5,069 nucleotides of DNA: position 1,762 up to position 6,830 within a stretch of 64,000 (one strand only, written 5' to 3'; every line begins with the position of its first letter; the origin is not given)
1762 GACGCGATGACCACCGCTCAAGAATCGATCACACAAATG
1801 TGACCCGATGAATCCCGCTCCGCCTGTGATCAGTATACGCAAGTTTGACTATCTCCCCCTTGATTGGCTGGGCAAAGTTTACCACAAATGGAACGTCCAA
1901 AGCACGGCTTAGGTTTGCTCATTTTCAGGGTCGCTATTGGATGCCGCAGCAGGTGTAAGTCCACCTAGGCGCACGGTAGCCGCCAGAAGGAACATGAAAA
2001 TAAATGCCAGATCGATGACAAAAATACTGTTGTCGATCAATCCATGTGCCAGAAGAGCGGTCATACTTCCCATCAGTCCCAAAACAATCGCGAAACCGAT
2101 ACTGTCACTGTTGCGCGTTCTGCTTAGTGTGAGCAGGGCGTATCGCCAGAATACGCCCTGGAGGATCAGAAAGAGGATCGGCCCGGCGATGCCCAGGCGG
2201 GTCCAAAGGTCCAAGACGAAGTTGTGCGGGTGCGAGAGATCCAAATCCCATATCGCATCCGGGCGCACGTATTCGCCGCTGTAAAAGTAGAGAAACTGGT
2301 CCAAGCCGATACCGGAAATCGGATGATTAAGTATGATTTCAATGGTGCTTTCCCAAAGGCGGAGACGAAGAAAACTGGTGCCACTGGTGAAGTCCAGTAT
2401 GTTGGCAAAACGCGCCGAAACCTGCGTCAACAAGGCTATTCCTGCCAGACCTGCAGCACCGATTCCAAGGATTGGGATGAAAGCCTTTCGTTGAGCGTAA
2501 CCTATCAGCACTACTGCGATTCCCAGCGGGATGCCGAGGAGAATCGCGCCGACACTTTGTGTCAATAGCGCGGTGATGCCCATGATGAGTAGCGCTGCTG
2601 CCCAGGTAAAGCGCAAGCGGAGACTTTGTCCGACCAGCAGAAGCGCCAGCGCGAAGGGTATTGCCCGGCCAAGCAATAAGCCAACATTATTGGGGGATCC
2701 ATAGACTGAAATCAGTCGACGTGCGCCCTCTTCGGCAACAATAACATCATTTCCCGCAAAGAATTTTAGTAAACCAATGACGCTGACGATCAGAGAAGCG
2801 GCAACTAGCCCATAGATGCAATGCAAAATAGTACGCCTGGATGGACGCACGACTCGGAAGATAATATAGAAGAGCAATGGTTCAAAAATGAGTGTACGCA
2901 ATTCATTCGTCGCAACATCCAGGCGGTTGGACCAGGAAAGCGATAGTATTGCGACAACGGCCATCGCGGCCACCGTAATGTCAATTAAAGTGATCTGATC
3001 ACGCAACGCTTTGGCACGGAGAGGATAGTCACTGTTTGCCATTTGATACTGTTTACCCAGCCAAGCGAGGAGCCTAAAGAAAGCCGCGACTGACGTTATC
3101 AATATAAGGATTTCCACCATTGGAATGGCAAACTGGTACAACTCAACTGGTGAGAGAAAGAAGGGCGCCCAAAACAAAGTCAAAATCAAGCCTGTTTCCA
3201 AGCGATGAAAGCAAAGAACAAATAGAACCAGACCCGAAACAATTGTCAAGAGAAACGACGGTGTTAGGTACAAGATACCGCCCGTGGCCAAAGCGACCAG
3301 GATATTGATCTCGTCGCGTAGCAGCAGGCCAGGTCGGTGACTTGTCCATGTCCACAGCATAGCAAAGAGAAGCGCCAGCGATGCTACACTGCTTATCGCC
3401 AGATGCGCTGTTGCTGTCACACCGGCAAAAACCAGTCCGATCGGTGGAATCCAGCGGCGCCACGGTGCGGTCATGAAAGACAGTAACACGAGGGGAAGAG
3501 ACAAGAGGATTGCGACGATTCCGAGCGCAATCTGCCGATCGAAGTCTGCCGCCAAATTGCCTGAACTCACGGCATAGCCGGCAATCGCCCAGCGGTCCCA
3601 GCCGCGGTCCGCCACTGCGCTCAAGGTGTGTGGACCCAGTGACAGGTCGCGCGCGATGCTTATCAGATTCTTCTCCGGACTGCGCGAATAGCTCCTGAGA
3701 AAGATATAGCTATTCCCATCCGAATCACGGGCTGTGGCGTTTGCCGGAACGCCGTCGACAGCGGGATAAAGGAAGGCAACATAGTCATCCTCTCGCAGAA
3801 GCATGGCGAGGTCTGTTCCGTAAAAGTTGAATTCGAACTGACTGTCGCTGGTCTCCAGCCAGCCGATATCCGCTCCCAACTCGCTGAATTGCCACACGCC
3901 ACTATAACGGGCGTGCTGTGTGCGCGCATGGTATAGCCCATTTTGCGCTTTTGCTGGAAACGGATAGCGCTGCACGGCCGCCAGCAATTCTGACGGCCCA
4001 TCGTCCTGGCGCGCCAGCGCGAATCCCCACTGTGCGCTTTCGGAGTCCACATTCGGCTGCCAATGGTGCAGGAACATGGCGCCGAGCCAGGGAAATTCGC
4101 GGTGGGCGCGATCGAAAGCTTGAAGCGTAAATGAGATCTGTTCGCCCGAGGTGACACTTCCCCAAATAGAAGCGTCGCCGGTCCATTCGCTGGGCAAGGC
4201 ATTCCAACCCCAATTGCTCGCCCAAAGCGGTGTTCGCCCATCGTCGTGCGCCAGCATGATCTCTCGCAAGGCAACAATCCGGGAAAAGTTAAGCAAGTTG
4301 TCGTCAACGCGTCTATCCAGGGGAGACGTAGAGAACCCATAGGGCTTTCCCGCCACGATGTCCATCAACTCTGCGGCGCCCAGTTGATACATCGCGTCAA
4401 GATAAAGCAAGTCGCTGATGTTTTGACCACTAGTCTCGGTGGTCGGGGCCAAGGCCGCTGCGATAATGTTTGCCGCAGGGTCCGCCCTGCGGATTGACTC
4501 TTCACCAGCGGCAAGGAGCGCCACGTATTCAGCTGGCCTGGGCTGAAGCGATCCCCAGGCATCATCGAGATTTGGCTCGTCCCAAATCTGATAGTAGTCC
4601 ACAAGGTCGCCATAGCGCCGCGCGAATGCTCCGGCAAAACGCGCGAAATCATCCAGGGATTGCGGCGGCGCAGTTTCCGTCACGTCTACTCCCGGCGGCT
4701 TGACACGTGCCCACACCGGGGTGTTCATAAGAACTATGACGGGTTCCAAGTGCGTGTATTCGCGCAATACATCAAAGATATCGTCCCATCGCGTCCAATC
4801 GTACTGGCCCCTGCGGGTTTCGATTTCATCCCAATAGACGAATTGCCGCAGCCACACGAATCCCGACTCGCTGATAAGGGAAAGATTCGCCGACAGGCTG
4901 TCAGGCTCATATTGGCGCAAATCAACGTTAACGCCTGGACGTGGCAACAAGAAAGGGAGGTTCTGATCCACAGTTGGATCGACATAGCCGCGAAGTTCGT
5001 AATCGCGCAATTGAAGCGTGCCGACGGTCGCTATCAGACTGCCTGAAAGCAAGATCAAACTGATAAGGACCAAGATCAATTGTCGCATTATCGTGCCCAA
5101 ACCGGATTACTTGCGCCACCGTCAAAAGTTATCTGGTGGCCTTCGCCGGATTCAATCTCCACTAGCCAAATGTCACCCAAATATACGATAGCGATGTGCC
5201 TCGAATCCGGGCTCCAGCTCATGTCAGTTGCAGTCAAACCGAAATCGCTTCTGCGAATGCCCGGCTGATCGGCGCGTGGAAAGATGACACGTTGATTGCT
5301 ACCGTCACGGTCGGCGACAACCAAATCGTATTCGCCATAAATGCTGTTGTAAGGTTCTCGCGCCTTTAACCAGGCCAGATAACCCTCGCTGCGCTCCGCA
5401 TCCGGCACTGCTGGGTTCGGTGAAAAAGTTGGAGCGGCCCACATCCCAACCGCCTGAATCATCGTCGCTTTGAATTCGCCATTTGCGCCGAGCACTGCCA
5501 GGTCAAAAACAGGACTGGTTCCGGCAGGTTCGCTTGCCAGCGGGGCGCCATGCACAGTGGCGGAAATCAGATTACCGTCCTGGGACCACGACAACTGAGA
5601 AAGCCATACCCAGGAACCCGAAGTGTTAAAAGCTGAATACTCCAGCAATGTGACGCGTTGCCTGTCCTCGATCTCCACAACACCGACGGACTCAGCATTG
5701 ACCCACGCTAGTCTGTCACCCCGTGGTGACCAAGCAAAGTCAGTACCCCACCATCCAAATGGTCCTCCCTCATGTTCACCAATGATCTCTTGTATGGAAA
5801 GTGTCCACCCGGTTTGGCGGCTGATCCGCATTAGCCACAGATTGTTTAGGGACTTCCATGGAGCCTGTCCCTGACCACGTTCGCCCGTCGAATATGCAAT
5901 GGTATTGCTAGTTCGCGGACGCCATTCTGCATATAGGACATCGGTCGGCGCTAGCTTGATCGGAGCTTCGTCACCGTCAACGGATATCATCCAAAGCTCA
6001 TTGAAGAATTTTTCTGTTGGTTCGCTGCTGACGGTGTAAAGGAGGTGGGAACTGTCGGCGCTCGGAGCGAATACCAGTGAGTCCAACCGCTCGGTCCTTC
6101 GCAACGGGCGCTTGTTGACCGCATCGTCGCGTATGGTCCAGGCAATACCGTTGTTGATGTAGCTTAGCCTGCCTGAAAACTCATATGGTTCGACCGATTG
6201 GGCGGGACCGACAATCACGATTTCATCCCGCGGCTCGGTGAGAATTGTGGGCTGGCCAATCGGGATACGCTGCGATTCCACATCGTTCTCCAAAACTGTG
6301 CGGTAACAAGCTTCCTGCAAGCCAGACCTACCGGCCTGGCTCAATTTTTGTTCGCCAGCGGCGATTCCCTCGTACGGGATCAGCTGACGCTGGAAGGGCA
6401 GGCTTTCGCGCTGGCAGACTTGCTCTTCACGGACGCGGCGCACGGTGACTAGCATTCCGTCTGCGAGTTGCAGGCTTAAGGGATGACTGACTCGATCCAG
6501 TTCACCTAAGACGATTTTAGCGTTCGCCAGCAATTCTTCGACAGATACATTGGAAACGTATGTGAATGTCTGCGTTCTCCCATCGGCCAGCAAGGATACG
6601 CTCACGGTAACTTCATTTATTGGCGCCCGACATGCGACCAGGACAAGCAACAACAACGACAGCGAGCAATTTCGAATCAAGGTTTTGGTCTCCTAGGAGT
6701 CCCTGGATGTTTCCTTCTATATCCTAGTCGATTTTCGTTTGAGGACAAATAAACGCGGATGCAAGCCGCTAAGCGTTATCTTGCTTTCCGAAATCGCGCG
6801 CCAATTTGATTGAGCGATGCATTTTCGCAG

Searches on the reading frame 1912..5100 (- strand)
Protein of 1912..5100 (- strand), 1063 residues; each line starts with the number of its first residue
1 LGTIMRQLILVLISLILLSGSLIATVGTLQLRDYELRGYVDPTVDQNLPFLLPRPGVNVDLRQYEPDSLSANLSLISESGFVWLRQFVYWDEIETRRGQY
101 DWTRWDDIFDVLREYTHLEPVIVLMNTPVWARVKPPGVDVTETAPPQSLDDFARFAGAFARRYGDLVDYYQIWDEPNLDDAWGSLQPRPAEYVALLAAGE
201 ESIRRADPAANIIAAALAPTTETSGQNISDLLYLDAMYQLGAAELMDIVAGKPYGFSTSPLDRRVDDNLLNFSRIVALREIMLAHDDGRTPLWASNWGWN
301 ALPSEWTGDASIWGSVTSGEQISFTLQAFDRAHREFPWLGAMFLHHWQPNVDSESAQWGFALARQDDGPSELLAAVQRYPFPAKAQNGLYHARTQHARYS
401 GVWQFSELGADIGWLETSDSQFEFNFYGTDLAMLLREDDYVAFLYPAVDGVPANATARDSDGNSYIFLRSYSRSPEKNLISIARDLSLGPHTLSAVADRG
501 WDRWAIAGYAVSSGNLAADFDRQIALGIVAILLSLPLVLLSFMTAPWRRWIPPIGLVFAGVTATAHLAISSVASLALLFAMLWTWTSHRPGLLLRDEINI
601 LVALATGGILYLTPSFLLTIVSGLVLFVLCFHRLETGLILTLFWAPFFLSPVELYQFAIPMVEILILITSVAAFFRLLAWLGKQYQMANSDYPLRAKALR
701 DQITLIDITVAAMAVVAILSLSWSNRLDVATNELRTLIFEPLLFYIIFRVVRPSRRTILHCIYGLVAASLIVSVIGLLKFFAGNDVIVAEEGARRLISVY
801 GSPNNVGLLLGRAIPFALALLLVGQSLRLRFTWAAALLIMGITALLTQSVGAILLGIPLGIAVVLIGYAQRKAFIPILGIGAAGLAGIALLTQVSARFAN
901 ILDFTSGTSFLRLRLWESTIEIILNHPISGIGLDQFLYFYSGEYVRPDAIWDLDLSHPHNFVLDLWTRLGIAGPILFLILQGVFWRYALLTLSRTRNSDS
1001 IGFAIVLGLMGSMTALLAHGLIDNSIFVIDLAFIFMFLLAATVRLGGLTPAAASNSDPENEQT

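Call 81: search_protein_families(library=pfam, proteins=[window:1912-5100:-], max_evalue=0.00001)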
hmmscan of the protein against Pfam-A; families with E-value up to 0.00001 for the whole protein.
window:1912-5100:- (1063 aa): 1 family
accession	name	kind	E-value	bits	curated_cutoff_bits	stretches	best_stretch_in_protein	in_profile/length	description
PF04932.20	Wzy_C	-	1.7e-16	60.8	31.7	1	835-978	1-149/149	O-Antigen ligase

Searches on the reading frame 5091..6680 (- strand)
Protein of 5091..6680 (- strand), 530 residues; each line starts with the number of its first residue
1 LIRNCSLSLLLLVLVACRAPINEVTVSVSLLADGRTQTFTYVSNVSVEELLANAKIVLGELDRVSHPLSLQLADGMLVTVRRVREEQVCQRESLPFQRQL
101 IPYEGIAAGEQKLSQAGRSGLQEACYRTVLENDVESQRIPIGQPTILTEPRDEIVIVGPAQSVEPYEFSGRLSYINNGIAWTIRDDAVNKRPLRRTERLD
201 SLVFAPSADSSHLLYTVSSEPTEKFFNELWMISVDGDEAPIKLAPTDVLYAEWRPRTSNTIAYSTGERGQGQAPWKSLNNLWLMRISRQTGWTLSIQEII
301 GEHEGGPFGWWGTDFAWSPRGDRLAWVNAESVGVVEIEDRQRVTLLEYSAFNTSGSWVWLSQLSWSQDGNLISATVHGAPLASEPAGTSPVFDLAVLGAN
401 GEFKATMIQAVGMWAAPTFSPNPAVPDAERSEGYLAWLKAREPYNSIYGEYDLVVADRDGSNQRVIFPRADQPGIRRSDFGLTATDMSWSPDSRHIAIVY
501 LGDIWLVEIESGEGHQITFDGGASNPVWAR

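Call 81: search_protein_families(library=pfam, proteins=[window:5091-6680:-], max_evalue=0.00001)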
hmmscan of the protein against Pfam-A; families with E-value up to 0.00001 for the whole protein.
window:5091-6680:- (530 aa): 3 families
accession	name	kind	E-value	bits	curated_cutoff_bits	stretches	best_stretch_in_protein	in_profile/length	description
PF07501.17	G5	-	3.2e-09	37.3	23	1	86-159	2-74/75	G5 domain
PF03990.20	DUF348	-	5.5e-08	32.9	24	1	28-69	1-41/41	G5-linked-Ubiquitin-like domain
PF00930.27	DPPIV_N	-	4.9e-06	25.9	22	0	484-523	45-84/354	Dipeptidyl peptidase IV (DPP IV) N-terminal region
